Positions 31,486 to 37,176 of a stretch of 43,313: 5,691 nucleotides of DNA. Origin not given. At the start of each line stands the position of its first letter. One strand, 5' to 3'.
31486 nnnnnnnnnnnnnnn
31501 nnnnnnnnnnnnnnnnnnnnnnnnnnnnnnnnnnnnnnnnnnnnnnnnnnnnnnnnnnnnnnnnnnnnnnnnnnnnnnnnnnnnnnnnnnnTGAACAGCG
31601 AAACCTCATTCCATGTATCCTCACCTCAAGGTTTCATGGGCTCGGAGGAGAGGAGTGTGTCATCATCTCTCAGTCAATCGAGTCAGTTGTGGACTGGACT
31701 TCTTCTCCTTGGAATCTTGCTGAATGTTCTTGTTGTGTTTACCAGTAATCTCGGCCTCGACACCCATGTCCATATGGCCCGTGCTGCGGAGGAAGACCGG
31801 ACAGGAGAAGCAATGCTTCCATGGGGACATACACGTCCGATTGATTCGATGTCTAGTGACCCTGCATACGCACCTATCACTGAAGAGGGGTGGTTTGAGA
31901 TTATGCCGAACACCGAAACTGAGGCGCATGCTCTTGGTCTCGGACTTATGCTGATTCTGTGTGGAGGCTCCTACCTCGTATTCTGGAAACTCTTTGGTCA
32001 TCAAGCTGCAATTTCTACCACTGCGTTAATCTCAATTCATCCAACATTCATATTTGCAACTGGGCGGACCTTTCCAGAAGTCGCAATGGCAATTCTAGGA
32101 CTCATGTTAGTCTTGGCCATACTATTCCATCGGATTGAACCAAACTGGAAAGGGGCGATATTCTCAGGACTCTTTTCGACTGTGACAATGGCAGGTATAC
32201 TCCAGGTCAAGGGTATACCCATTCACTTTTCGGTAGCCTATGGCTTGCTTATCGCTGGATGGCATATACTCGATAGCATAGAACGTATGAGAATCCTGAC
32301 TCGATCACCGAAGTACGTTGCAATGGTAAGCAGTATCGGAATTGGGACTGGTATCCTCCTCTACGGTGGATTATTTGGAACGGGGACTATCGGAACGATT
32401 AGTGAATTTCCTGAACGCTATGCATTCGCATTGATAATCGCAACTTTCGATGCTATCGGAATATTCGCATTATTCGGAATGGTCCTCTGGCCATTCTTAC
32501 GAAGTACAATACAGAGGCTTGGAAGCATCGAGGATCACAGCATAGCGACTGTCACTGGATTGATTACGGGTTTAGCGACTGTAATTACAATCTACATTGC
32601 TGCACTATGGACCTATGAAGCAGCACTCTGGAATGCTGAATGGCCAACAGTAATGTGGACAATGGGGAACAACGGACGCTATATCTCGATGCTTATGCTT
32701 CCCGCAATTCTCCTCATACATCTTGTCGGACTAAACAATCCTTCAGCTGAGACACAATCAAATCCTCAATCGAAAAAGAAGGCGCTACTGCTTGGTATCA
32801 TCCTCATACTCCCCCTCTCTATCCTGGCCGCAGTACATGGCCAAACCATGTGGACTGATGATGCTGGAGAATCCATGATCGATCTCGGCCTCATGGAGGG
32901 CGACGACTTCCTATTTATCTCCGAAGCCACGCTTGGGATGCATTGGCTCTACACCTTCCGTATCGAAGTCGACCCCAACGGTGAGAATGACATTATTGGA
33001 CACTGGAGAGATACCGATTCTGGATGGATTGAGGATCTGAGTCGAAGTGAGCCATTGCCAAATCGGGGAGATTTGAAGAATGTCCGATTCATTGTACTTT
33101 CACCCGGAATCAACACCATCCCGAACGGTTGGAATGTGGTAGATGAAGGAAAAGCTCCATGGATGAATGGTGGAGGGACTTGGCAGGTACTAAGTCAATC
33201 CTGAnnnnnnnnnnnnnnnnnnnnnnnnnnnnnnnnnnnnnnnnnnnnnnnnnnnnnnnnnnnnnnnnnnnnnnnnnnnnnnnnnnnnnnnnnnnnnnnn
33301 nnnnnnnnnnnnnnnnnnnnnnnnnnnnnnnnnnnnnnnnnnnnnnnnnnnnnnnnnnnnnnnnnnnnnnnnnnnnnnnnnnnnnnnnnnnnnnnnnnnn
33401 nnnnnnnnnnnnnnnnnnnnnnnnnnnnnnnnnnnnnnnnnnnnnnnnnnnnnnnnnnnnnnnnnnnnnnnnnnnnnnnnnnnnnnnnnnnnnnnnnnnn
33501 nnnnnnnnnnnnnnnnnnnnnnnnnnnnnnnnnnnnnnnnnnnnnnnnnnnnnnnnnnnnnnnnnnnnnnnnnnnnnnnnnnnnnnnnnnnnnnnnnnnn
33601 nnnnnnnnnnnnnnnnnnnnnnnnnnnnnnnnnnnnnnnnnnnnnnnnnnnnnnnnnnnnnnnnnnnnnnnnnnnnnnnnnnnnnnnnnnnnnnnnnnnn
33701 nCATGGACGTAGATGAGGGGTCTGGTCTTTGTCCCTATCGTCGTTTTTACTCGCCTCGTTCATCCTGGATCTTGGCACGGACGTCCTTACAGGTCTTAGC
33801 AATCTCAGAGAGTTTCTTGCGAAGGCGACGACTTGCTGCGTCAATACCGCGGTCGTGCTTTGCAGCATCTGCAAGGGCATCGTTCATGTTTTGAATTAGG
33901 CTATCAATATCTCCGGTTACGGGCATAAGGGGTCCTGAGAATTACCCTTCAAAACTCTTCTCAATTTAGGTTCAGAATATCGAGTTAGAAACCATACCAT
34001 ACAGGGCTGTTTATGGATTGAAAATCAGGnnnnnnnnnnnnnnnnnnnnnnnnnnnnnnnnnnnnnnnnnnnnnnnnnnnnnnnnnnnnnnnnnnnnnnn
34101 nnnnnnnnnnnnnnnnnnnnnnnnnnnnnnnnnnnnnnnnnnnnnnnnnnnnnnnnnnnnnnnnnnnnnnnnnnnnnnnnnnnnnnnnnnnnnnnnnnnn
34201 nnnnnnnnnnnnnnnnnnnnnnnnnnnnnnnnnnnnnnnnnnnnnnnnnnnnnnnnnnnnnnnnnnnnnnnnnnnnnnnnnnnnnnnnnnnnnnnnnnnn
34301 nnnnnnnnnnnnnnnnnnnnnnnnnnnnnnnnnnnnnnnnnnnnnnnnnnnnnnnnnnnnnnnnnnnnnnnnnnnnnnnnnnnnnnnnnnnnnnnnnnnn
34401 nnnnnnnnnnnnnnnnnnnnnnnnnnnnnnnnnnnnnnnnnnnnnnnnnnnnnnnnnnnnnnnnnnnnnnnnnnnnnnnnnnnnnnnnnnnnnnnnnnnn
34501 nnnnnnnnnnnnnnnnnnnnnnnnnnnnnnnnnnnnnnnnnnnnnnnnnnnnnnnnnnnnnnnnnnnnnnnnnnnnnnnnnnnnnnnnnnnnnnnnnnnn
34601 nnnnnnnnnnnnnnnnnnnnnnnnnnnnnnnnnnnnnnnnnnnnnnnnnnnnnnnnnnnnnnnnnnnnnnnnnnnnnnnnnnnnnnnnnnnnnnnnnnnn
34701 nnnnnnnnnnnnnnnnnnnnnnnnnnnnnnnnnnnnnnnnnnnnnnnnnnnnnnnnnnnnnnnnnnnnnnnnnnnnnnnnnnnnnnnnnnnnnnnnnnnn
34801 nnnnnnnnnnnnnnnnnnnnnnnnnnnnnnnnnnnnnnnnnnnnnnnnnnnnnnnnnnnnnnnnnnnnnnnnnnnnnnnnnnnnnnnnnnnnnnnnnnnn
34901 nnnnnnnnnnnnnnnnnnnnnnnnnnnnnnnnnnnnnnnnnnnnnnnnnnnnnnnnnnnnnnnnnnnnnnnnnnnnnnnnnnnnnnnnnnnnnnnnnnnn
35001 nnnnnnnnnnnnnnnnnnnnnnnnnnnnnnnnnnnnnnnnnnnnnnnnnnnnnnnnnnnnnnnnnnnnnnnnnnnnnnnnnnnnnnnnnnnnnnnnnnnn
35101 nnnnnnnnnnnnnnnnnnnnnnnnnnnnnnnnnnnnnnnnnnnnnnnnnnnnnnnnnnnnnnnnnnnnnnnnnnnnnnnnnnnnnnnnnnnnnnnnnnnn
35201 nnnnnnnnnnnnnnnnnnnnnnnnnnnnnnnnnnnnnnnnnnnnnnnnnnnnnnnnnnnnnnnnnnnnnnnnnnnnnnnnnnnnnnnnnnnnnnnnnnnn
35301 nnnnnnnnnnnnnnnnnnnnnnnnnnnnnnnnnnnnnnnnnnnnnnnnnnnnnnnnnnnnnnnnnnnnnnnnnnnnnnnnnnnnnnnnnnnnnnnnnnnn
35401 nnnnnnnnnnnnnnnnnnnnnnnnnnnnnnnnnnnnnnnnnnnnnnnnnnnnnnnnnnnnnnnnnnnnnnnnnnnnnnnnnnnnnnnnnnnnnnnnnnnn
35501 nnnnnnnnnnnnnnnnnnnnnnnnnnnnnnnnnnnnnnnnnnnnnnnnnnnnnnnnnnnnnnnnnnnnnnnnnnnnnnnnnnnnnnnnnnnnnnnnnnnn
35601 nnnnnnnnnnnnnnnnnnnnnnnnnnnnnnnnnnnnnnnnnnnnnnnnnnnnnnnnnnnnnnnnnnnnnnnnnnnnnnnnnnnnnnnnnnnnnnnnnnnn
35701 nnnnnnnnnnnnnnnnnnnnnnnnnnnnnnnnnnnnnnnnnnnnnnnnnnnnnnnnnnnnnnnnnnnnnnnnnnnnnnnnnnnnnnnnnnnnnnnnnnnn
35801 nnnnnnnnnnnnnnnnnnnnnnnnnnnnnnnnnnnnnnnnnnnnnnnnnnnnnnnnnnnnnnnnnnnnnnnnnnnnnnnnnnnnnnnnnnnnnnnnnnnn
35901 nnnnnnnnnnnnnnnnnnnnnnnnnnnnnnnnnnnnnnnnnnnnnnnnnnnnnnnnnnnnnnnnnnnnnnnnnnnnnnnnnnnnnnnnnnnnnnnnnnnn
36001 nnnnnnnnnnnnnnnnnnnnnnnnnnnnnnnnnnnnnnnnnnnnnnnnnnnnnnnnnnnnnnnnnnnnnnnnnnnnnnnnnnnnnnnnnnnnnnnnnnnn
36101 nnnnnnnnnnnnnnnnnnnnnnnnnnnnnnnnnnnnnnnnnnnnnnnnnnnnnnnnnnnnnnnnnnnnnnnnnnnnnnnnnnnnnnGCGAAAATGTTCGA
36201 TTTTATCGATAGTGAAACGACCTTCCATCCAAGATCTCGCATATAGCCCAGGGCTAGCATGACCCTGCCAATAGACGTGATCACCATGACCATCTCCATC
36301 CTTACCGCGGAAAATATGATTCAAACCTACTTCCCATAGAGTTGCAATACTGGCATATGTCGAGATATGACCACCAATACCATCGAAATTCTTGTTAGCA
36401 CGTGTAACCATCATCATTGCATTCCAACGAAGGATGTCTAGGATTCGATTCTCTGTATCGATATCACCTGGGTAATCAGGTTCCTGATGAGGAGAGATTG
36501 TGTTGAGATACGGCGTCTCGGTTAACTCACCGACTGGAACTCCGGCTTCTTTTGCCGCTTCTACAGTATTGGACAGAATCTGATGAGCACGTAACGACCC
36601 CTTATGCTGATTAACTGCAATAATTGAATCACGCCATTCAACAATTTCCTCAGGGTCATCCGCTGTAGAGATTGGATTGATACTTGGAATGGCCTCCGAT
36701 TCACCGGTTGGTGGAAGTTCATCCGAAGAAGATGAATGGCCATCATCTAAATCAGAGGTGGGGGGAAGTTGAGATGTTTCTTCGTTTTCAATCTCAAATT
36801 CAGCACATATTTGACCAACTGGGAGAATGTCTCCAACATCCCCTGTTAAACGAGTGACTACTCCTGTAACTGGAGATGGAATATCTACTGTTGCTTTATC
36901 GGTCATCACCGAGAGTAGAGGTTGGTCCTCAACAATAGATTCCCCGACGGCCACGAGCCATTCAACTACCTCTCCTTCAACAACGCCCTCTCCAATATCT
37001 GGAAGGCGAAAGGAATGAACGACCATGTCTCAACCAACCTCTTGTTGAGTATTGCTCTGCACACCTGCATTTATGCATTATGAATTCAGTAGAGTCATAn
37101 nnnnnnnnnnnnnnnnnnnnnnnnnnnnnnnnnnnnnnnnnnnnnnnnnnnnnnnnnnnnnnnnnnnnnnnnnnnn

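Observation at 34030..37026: Lipoyl domain fused to an AceE-type E1 with no E2/E3 partner nearby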

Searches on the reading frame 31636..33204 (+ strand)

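Call 4: search_protein_families(library=pfam, proteins=[window:31636-33204:+], max_evalue=0.001)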
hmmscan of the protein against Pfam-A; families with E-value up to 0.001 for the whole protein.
window:31636-33204:+ (522 aa): 1 family
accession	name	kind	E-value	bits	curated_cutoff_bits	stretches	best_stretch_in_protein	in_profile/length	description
PF13231.12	PMT_2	-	0.00023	21.8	26.1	0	84-186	11-113/160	Dolichyl-phosphate-mannose-protein mannosyltransferase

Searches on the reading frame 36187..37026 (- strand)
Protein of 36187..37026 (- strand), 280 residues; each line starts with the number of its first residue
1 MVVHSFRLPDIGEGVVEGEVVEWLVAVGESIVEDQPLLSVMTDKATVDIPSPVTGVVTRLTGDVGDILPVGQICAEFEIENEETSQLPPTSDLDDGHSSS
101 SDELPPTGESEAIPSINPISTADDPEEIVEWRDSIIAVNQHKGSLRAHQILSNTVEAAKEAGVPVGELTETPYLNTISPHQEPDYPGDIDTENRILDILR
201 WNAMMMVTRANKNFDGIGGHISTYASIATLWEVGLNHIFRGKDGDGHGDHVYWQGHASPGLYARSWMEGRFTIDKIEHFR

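Call 35: search_protein_representatives(protein=window:36187-37026:-)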
Query: 280 residues. Proteins with E-value up to 0.001 (for the whole library): 26592; up to 1e-10: 6011; up to 1e-30: 202. The best 150 are listed.
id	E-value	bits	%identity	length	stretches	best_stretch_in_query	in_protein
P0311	4.1e-120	416.7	66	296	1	2-280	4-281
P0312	4.5e-57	209.9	58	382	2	170-280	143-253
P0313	4.5e-49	183.6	54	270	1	123-280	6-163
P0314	1.0e-48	182.5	54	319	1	124-280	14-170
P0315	5.6e-48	180.0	52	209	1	127-280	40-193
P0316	4.0e-47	177.2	54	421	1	124-280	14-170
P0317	6.2e-47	176.6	51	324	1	123-280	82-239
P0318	6.9e-47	176.5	53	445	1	123-280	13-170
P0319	1.9e-46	175.0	49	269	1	95-271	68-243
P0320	2.3e-46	174.8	49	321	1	124-280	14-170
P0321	6.3e-46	173.3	53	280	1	112-280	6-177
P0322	3.2e-45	171.0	50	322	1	120-280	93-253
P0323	5.5e-45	170.2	53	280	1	123-280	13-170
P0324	6.9e-45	169.9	50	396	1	124-280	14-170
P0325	1.6e-44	168.7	44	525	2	1-107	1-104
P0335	5.0e-42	160.5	37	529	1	7-280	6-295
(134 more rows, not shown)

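Call 38: find_related_loci(query=P0335, collection=genome_contigs, flank=10000)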
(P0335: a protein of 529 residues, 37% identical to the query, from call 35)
Query P0335 (529 aa) in genome_contigs; peptide patterns used: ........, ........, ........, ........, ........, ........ (x = any residue, [..] = any of these).
600 stretches matched a pattern (row limit reached: there are more); 594 encode a relative of the query (tblastn E <= 1e-3); the best 80 are kept; 80 distinct loci.
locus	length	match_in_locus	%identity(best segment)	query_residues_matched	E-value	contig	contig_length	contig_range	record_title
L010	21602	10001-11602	78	1-529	0e+0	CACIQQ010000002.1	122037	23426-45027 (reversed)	uncultured Pelagibacteraceae bacterium isolate AG-914-A09 genome assembly, contig: AG-914-A09_NODE_2, whole genome shotg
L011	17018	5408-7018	76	1-529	0e+0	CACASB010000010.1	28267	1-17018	uncultured Pelagibacteraceae bacterium isolate AG-349-C06 genome assembly, contig: AG-349-C06_NODE_10, whole genome shot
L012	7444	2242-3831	75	1-529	0e+0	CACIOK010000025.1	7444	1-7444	uncultured Pelagibacteraceae bacterium isolate AG-439-A02 genome assembly, contig: AG-439-A02_NODE_25, whole genome shot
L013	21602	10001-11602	74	1-529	0e+0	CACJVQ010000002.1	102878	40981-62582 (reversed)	uncultured Pelagibacteraceae bacterium isolate AG-453-A22 genome assembly, contig: AG-453-A22_NODE_2, whole genome shotg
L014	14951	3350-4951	74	1-529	0e+0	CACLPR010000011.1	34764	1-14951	uncultured Pelagibacteraceae bacterium isolate AG-470-C13 genome assembly, contig: AG-470-C13_NODE_11, whole genome shot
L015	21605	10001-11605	74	1-529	0e+0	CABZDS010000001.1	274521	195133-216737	MAG: uncultured Pelagibacteraceae bacterium isolate AG-337-D16 genome assembly, contig: AG-337-D16_NODE_1, whole genome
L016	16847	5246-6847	74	1-529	0e+0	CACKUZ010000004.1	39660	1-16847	uncultured Pelagibacteraceae bacterium isolate AG-457-K13 genome assembly, contig: AG-457-K13_NODE_4, whole genome shotg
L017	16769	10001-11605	74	1-529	0e+0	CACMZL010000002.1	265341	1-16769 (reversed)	MAG: uncultured Pelagibacteraceae bacterium isolate AG-892-J03 genome assembly, contig: AG-892-J03_NODE_2, whole genome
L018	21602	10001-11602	74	1-529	0e+0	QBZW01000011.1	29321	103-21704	Pelagibacteraceae bacterium AG-337-G04 Ga0172120_111, whole genome shotgun sequence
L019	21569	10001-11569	74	1-529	0e+0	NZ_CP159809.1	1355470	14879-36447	Candidatus Pelagibacter sp. Uisw_113 chromosome, complete genome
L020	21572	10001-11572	74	1-529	0e+0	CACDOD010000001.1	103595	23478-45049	uncultured Pelagibacteraceae bacterium isolate AG-365-P20 genome assembly, contig: AG-365-P20_NODE_1, whole genome shotg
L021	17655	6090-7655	74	1-529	0e+0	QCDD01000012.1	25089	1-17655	Pelagibacteraceae bacterium AG-349-L23 Ga0172132_112, whole genome shotgun sequence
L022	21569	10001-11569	72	1-529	0e+0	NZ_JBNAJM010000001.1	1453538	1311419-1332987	Candidatus Pelagibacter sp. HIMB1611 HIMB1611-00000000001, whole genome shotgun sequence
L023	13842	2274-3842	73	1-529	0e+0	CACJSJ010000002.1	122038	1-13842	uncultured Pelagibacteraceae bacterium isolate AG-447-O23 genome assembly, contig: AG-447-O23_NODE_2, whole genome shotg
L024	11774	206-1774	73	1-529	0e+0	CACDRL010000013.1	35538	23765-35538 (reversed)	uncultured Pelagibacteraceae bacterium isolate AG-390-C17 genome assembly, contig: AG-390-C17_NODE_13, whole genome shot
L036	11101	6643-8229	84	1-529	0e+0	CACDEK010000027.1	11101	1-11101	uncultured Pelagibacteraceae bacterium isolate AG-365-F10 genome assembly, contig: AG-365-F10_NODE_27, whole genome shot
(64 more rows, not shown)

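Call 43: search_protein_families(library=pfam, proteins=[L019:10001-13039:+, L019:13005-14312:+, L019:14319-15206:+, L019:16158-17597:+, L019:8683-9870:+, L019:5663-7984:+, L019:4582-5586:+, L019:3283-4509:+, L019:1321-3282:+])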
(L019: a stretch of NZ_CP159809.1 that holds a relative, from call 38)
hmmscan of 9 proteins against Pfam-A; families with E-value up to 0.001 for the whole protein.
L019:10001-13039:+ (1012 aa): 7 families
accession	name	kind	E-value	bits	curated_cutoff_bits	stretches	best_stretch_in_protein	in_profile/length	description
PF17831.6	PDH_E1_M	-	7.9e-105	349.7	23.2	1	611-821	19-229/229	Pyruvate dehydrogenase E1 component middle domain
PF22613.1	Transketolase_C_1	-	5.7e-21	75.3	27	1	836-970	1-113/113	Transketolase-like TK C-terminal domain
PF00364.28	Biotin_lipoyl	-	1.5e-18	66.8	22.1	1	5-73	3-71/73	Biotin-requiring enzyme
PF00456.26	Transketolase_N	-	1.6e-12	47.5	22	1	203-417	4-215/334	Transketolase, thiamine diphosphate binding domain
PF13533.13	Biotin_lipoyl_2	-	4.4e-06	26.8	29.8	1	47-75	3-31/32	Biotin-lipoyl like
PF07831.19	PYNP_C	-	0.00021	21.3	27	0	58-84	36-62/75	Pyrimidine nucleoside phosphorylase C-terminal domain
PF01597.25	GCV_H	-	0.00079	19.8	22.2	1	22-65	38-81/122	Glycine cleavage H-protein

L019:13005-14312:+ (435 aa): 6 families
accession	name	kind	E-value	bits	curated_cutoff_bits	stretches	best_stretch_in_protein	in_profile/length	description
PF00198.28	2-oxoacid_dh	-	2.4e-76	256.7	23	1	204-425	4-224/232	2-oxoacid dehydrogenases acyltransferase (catalytic domain)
PF00364.28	Biotin_lipoyl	-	3.1e-20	72.2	22.1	1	16-87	1-72/73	Biotin-requiring enzyme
PF02817.22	E3_binding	-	2.4e-12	47.3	23.7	1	138-171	3-36/36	e3 binding domain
PF13533.13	Biotin_lipoyl_2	-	1.8e-10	40.8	29.8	1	58-88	1-31/32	Biotin-lipoyl like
PF13437.12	HlyD_3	-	4.1e-05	24.7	22.2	0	60-90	2-32/106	HlyD family secretion protein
PF07831.19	PYNP_C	-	0.00038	20.5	27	0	72-101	37-67/75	Pyrimidine nucleoside phosphorylase C-terminal domain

L019:14319-15206:+ (295 aa): 1 family
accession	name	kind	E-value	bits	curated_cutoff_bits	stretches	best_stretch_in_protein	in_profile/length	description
PF00892.27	EamA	-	1.4e-36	126.1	28.2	2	152-285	2-132/135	EamA-like transporter family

L019:16158-17597:+ (479 aa): 14 families
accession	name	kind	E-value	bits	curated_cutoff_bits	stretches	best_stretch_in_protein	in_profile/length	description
PF14691.11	Fer4_20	-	3.4e-38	130.3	25.8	1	24-135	1-112/113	Dihydroprymidine dehydrogenase domain II, 4Fe-4S cluster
PF07992.20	Pyr_redox_2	-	2.2e-30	106.5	26.1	1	150-457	3-291/291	Pyridine nucleotide-disulphide oxidoreductase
PF13738.12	Pyr_redox_3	-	2.1e-11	44.1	30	1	286-441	161-305/305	Pyridine nucleotide-disulphide oxidoreductase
PF13450.12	NAD_binding_8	-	1.7e-09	38.2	21.9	1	152-186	1-35/68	NAD(P)-binding Rossmann-like domain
PF00070.33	Pyr_redox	-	2.2e-09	38.1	22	0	291-361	1-76/82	Pyridine nucleotide-disulphide oxidoreductase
PF01266.30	DAO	-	1.5e-05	25.1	27.9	1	150-183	2-35/353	FAD dependent oxidoreductase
PF01946.23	Thi4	-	2.5e-05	24.1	26.2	1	149-217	19-87/235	Thi4 family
PF03486.20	HI0933_like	-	3e-05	24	50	1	150-183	3-36/244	HI0933-like protein Rossmann domain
PF13241.12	NAD_binding_7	-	0.0001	23.3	22.1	0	285-314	3-32/104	Putative NAD(P)-binding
PF03807.23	F420_oxidored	-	0.00031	21.7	21.6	0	150-177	2-31/94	NADP oxidoreductase coenzyme F420-dependent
PF02826.25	2-Hacid_dh_C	-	0.00033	20.5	25.1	1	127-182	18-71/178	D-isomer specific 2-hydroxyacid dehydrogenase, NAD binding domain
PF12831.13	FAD_oxidored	-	0.00042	20.2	27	1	152-190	4-42/416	FAD dependent oxidoreductase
PF01494.25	FAD_binding_3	-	0.00046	20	22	1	150-181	4-35/349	FAD binding domain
PF01262.27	AlaDh_PNT_C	-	0.00088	19.2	23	0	146-178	27-59/214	Alanine dehydrogenase/PNT, C-terminal domain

L019:8683-9870:+ (395 aa): 3 families
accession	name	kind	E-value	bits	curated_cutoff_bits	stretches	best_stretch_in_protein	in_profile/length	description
PF00108.29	Thiolase_N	-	3.2e-93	312.3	26.4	1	8-265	1-260/260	Thiolase, N-terminal domain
PF02803.24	Thiolase_C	-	3.9e-50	169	27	1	273-394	2-123/123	Thiolase, C-terminal domain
PF22691.2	Thiolase_C_1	-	5.4e-05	23.4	28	0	298-335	23-60/144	Thiolase C-terminal domain-like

L019:5663-7984:+ (773 aa): 2 families
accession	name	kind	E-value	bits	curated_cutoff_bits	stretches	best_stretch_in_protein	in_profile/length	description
PF06808.19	DctM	-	1e-74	252.3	23.8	1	140-591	2-409/413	Tripartite ATP-independent periplasmic transporter, DctM component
PF11874.13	DUF3394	-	1.4e-43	149.1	28.2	1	598-772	2-179/181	Domain of unknown function (DUF3394)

L019:4582-5586:+ (334 aa): 2 families
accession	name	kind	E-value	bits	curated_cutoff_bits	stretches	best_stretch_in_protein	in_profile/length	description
PF16868.10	NMT1_3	-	9.1e-78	262.2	27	1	33-332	1-289/289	NMT1-like family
PF09084.16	NMT1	-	5.3e-05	23.6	20.5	1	124-209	65-150/216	NMT1/THI5 like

L019:3283-4509:+ (408 aa): 1 family
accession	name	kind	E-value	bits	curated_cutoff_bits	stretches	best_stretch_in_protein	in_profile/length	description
PF00155.27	Aminotran_1_2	-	6.7e-50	170.7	19.7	1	30-364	2-346/361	Aminotransferase class I and II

L019:1321-3282:+ (653 aa): 2 families
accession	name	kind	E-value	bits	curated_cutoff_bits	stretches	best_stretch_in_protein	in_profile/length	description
PF00501.34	AMP-binding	-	1.3e-36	126.7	29.9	1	107-473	16-376/384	AMP-binding enzyme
PF13193.12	AMP-binding_C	-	5.1e-05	24.6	24.5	1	548-615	11-76/76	AMP-binding enzyme C-terminal domain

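Call 70: search_protein_families(library=pfam, proteins=[L010:13069-13965:+, L013:13067-13993:+, L036:9703-10623:+, L010:10001-13072:+], max_evalue=0.01)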
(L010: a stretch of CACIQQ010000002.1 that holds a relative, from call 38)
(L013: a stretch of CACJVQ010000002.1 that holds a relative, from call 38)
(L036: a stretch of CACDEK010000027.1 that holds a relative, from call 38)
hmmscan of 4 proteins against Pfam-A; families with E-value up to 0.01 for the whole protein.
L010:13069-13965:+ (298 aa): 2 families
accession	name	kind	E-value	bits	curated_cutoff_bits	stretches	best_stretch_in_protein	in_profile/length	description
PF00198.28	2-oxoacid_dh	-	1.2e-74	251.1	23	1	72-288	3-224/232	2-oxoacid dehydrogenases acyltransferase (catalytic domain)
PF02817.22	E3_binding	-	6.1e-14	52.4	23.7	1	5-40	1-36/36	e3 binding domain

L013:13067-13993:+ (308 aa): 2 families
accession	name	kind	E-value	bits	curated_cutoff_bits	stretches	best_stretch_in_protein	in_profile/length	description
PF00198.28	2-oxoacid_dh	-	1.3e-75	254.3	23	1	78-298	5-224/232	2-oxoacid dehydrogenases acyltransferase (catalytic domain)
PF02817.22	E3_binding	-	6.6e-12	45.9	23.7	1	9-42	2-35/36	e3 binding domain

L036:9703-10623:+ (306 aa): 2 families
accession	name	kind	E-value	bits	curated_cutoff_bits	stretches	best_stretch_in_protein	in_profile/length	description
PF00198.28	2-oxoacid_dh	-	1e-74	251.3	23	1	78-294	7-222/232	2-oxoacid dehydrogenases acyltransferase (catalytic domain)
PF02817.22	E3_binding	-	4.2e-12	46.5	23.7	1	7-42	1-36/36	e3 binding domain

L010:10001-13072:+ (1023 aa): 6 families
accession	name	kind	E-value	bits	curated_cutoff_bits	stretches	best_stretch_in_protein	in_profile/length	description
PF17831.6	PDH_E1_M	-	2.5e-107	357.9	23.2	1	620-832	15-229/229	Pyruvate dehydrogenase E1 component middle domain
PF22613.1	Transketolase_C_1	-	4.9e-22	78.7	27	1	847-981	1-113/113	Transketolase-like TK C-terminal domain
PF00364.28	Biotin_lipoyl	-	1e-18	67.4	22.1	1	4-75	2-73/73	Biotin-requiring enzyme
PF00456.26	Transketolase_N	-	1.6e-11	44.2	22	1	215-427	5-214/334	Transketolase, thiamine diphosphate binding domain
PF02780.25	Transketolase_C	-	0.00036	20.9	25.9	1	857-910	7-61/124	Transketolase, C-terminal domain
PF13533.13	Biotin_lipoyl_2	-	0.00045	20.4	29.8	1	52-75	8-31/32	Biotin-lipoyl like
